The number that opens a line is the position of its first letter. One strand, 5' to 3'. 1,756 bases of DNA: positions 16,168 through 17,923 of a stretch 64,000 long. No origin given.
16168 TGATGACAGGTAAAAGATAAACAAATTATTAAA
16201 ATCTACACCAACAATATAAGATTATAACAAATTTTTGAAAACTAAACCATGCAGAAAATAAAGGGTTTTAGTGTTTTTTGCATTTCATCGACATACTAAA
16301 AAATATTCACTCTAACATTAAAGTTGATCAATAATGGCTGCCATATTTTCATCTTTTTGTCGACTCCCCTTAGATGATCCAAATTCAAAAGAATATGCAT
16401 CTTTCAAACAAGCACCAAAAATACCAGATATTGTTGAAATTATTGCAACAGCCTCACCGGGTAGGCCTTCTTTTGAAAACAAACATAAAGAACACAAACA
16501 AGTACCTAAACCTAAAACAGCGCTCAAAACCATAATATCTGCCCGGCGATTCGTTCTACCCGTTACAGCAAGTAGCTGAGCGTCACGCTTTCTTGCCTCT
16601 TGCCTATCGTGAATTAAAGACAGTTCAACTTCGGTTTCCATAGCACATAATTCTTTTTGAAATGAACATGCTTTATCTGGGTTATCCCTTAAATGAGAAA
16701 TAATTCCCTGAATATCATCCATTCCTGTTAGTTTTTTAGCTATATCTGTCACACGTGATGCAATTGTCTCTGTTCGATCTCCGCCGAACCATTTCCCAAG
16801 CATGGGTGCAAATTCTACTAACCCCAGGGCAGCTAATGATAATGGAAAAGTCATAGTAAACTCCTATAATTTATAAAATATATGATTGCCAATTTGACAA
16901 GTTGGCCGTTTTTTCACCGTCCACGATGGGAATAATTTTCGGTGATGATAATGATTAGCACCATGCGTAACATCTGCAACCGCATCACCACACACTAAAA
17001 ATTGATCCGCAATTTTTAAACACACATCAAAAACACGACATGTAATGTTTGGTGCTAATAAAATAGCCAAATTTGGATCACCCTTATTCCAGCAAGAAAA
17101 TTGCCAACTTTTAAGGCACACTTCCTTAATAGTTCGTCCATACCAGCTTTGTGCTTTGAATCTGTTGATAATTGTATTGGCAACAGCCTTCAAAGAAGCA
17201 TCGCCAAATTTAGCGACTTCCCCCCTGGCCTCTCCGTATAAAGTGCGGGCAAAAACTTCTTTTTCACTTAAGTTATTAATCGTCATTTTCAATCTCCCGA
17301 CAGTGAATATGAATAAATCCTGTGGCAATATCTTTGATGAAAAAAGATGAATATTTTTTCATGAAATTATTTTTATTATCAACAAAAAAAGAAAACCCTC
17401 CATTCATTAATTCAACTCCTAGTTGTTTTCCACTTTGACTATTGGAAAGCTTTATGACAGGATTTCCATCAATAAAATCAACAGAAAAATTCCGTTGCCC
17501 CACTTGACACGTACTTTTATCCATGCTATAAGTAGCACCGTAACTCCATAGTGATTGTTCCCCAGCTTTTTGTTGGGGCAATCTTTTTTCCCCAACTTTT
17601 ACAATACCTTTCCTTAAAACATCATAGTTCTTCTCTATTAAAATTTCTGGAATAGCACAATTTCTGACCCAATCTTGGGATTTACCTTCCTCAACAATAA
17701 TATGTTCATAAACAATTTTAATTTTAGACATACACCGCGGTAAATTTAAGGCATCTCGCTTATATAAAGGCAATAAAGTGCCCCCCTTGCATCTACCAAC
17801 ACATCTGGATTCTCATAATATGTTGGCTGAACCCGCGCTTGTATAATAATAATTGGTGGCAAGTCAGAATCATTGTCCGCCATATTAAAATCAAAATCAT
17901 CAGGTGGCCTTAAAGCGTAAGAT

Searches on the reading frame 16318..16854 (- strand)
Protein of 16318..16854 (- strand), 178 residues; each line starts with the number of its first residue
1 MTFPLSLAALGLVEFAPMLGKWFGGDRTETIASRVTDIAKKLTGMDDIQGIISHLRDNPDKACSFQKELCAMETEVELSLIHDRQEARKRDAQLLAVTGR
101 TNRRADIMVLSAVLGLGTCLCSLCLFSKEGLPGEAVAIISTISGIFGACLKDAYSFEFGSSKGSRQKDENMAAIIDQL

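Call 5: search_protein_families(library=pfam, proteins=[window:16318-16854:-], max_evalue=0.1)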
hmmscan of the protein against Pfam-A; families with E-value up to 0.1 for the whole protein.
window:16318-16854:- (178 aa): 1 family
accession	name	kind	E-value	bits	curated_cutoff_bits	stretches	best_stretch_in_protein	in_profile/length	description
PF20504.3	IntS14_C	-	0.083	13.5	25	0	46-72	11-37/104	Integrator complex subunit 14, alpha-helical domain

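Call 6: search_protein_families(library=phrogs, proteins=[window:16318-16854:-], max_evalue=0.1)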
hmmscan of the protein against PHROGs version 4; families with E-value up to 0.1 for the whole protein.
window:16318-16854:- (178 aa): 2 families
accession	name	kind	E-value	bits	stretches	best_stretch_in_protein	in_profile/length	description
phrog_1544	-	unknown function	3.7e-17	63.7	1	10-172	8-193/200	-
phrog_9990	-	unknown function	0.028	15.4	0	131-171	30-70/72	-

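Call 94: find_encoding_contigs(protein=window:16318-16854:-, flank=5000, max_places=10)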
Protein window:16318-16854:- (178 aa): 16 contigs read that carry it; 10 places shown.
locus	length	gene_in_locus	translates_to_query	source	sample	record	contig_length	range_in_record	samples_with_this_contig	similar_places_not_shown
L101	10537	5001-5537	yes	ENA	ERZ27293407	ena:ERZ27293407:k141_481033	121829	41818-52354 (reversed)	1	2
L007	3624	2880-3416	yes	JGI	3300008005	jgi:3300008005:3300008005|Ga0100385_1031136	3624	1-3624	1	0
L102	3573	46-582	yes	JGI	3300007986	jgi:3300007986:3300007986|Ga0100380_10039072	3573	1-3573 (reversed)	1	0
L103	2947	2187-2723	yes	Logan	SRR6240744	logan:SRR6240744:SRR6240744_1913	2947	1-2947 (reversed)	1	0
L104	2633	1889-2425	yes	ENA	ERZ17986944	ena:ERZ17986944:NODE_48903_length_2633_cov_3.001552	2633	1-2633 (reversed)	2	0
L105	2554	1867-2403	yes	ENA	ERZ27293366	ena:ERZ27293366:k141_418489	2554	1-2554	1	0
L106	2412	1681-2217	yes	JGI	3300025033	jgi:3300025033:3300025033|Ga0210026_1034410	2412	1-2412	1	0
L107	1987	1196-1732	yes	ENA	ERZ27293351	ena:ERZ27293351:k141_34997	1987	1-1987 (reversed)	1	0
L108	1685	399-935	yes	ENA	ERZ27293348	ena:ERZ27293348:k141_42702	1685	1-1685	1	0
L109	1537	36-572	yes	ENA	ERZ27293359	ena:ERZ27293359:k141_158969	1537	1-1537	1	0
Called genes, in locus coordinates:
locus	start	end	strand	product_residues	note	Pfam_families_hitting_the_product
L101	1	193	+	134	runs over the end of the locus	-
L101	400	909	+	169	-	-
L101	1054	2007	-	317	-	PF00892:EamA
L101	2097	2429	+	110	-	-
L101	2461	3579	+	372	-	-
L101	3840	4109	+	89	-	-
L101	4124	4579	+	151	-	-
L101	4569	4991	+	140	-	PF07486:Hydrolase_2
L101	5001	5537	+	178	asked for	-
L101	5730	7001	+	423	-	PF06689:zf-C4_ClpX, PF00493:MCM (weak), PF01078:Mg_chelatase (faint), PF05496:RuvB_N (weak), PF00004:AAA, PF07724:AAA_2, PF07728:AAA_5 (weak), PF10431:ClpB_D2-small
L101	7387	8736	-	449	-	PF00289:Biotin_carb_N, PF02222:ATP-grasp, PF02786:CPSase_L_D2, PF07478:Dala_Dala_lig_C, PF02785:Biotin_carb_C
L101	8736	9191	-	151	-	PF00364:Biotin_lipoyl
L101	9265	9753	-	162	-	PF01029:NusB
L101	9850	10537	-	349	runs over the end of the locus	PF01820:Dala_Dala_lig_N, PF02222:ATP-grasp, PF07478:Dala_Dala_lig_C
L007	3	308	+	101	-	?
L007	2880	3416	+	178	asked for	-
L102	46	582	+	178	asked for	-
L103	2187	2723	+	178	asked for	-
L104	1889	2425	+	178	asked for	-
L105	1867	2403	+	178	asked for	-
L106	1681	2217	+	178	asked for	-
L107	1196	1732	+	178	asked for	-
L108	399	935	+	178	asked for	-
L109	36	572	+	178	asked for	-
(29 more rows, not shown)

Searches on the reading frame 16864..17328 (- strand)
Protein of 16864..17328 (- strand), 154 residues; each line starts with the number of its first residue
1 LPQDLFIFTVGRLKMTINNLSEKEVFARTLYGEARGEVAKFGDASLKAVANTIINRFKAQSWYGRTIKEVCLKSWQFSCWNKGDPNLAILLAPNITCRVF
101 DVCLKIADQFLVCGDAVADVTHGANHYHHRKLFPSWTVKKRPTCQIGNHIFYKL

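Call 5: search_protein_families(library=pfam, proteins=[window:16864-17328:-], max_evalue=0.1)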
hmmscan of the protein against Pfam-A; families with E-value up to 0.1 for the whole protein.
window:16864-17328:- (154 aa): 1 family
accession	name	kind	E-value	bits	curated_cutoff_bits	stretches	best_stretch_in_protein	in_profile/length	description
PF07486.17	Hydrolase_2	-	1.1e-16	61.7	27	1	47-152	8-100/100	Cell Wall Hydrolase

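Call 6: search_protein_families(library=phrogs, proteins=[window:16864-17328:-], max_evalue=0.1)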
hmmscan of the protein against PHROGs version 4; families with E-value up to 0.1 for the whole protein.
window:16864-17328:- (154 aa): 5 families
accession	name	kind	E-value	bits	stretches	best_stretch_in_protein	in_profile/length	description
phrog_938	-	lysis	1.9e-16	59.3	1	19-153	49-171/2185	endolysin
phrog_15649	-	lysis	3.8e-12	46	1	22-128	230-328/1079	endolysin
phrog_30550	-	unknown function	0.00014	22.6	1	21-86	87-150/220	-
phrog_14642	-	lysis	0.00082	19.9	1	20-88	100-163/215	endolysin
phrog_38452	-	tail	0.044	13.8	1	36-77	194-235/445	tail protein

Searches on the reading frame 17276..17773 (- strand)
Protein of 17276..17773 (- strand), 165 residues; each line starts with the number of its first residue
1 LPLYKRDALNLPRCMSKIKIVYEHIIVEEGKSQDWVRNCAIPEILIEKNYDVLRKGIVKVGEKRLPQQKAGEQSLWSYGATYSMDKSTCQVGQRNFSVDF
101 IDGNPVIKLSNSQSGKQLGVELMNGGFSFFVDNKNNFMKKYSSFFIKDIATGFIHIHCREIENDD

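Call 5: search_protein_families(library=pfam, proteins=[window:17276-17773:-], max_evalue=0.1)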
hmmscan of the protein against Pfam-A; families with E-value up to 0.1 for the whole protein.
window:17276-17773:- (165 aa): 0 families

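Call 6: search_protein_families(library=phrogs, proteins=[window:17276-17773:-], max_evalue=0.1)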
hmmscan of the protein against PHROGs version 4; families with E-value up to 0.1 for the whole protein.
window:17276-17773:- (165 aa): 1 family
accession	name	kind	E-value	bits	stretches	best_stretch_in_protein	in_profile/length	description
phrog_3809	-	unknown function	0.052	14.1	0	73-114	5-48/254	-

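Call 8: search_protein_families(library=ncbifam, proteins=[window:17276-17773:-], max_evalue=0.01)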
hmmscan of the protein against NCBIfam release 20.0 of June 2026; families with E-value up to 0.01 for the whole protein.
window:17276-17773:- (165 aa): 0 families
